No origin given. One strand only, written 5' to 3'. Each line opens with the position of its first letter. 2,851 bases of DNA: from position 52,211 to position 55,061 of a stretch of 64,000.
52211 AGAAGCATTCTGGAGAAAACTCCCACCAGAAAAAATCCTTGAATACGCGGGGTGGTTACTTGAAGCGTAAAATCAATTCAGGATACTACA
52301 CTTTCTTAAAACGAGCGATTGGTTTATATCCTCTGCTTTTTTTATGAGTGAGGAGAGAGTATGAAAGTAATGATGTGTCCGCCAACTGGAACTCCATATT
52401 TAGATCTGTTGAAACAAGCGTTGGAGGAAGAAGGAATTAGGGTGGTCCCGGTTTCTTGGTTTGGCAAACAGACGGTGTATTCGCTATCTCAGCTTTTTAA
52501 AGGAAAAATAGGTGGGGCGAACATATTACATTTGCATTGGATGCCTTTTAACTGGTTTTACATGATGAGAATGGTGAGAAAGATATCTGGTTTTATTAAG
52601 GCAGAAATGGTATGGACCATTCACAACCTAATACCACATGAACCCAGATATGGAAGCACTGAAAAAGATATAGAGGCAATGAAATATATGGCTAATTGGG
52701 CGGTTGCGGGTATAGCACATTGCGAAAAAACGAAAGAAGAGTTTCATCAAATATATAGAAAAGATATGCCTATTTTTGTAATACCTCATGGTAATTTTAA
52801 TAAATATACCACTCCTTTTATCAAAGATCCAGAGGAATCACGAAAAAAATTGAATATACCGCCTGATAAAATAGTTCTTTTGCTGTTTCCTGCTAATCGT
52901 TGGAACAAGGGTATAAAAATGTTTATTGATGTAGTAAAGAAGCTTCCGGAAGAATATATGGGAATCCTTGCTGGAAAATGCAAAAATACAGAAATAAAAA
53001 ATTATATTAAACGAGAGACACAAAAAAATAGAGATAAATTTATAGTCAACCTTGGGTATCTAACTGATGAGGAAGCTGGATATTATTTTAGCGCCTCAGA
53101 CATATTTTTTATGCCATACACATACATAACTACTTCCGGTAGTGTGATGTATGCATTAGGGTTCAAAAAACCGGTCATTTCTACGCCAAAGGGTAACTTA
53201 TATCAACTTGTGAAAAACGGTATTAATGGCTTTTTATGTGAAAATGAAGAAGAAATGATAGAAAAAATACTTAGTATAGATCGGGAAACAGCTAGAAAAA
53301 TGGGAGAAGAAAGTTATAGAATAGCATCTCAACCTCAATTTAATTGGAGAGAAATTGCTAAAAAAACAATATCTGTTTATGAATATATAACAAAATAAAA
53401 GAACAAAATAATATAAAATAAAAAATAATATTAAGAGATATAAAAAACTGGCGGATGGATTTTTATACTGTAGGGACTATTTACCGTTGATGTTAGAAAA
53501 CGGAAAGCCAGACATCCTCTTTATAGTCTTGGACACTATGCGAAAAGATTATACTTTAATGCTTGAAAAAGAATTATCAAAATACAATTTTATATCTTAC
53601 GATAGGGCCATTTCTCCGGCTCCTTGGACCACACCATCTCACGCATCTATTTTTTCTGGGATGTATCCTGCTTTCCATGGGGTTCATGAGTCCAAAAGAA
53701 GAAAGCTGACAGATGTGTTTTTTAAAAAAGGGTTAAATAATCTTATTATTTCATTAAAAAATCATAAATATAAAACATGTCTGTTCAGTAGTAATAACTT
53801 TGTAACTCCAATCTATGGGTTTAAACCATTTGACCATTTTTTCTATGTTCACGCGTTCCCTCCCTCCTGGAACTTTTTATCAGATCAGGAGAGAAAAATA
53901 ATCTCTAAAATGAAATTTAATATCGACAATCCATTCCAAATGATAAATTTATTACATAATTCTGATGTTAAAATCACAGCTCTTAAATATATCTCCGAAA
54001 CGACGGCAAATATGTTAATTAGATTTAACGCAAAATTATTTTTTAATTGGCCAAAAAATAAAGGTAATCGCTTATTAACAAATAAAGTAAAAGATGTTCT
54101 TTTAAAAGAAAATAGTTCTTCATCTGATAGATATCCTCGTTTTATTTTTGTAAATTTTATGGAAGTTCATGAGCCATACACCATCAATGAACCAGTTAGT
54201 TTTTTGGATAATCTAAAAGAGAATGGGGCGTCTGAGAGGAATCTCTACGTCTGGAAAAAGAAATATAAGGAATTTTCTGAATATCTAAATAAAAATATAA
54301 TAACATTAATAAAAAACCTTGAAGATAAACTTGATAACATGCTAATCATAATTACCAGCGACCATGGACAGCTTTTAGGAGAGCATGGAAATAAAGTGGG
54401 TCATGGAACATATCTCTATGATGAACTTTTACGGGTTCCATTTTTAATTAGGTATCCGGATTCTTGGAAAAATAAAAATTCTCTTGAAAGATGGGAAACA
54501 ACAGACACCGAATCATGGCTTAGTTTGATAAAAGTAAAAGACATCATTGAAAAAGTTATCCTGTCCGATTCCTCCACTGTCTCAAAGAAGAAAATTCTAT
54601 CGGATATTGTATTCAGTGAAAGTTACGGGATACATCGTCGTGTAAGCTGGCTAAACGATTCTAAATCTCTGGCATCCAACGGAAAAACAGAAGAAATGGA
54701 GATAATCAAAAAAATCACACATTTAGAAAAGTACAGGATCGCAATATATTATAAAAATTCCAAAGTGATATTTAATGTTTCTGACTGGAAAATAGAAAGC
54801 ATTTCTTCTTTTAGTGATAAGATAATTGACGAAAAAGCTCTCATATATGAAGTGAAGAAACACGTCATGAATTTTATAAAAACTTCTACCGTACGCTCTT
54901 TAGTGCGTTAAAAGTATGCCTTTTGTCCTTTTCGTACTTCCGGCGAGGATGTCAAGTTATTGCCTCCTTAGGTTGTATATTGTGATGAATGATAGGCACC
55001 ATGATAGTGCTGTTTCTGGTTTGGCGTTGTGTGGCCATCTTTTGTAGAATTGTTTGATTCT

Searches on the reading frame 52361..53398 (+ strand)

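Call 61: search_protein_families(library=pfam, proteins=[window:52361-53398:+], max_evalue=0.05)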
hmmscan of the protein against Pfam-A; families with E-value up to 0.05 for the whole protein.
window:52361-53398:+ (345 aa): 3 families
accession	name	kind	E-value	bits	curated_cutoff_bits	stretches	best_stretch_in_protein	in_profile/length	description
PF00534.26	Glycos_transf_1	-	2.4e-15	56.9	26.4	1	158-319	3-170/172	Glycosyl transferases group 1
PF13692.12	Glyco_trans_1_4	-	6.2e-15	56.1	27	1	175-305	5-138/142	Glycosyl transferases group 1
PF13439.12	Glyco_transf_4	-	7e-06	26.6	28.5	1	43-144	65-165/170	Glycosyltransferase Family 4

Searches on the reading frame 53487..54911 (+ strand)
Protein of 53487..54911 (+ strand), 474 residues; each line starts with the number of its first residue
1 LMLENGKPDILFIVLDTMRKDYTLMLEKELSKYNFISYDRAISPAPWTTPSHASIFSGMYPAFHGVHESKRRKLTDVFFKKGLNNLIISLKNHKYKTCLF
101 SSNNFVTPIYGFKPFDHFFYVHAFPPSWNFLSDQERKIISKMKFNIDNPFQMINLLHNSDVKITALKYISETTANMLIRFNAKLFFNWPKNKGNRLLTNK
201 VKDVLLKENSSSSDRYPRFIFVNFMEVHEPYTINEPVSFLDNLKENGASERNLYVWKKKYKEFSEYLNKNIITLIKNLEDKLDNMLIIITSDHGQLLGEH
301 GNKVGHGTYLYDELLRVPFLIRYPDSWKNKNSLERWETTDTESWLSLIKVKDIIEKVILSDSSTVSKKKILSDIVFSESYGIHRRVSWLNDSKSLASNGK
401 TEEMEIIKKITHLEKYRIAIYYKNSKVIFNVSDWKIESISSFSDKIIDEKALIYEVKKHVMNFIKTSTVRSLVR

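Call 61: search_protein_families(library=pfam, proteins=[window:53487-54911:+], max_evalue=0.05)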
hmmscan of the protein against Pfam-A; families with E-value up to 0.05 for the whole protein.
window:53487-54911:+ (474 aa): 3 families
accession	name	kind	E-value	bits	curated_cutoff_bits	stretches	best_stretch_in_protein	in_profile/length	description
PF00884.28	Sulfatase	-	2.8e-23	83.1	25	1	8-331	1-281/301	Sulfatase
PF01663.27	Phosphodiest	-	7e-07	29.6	23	1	47-299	43-225/342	Type I phosphodiesterase / nucleotide pyrophosphatase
PF08665.17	PglZ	-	5.1e-05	23.8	25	1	268-297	146-174/179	PglZ domain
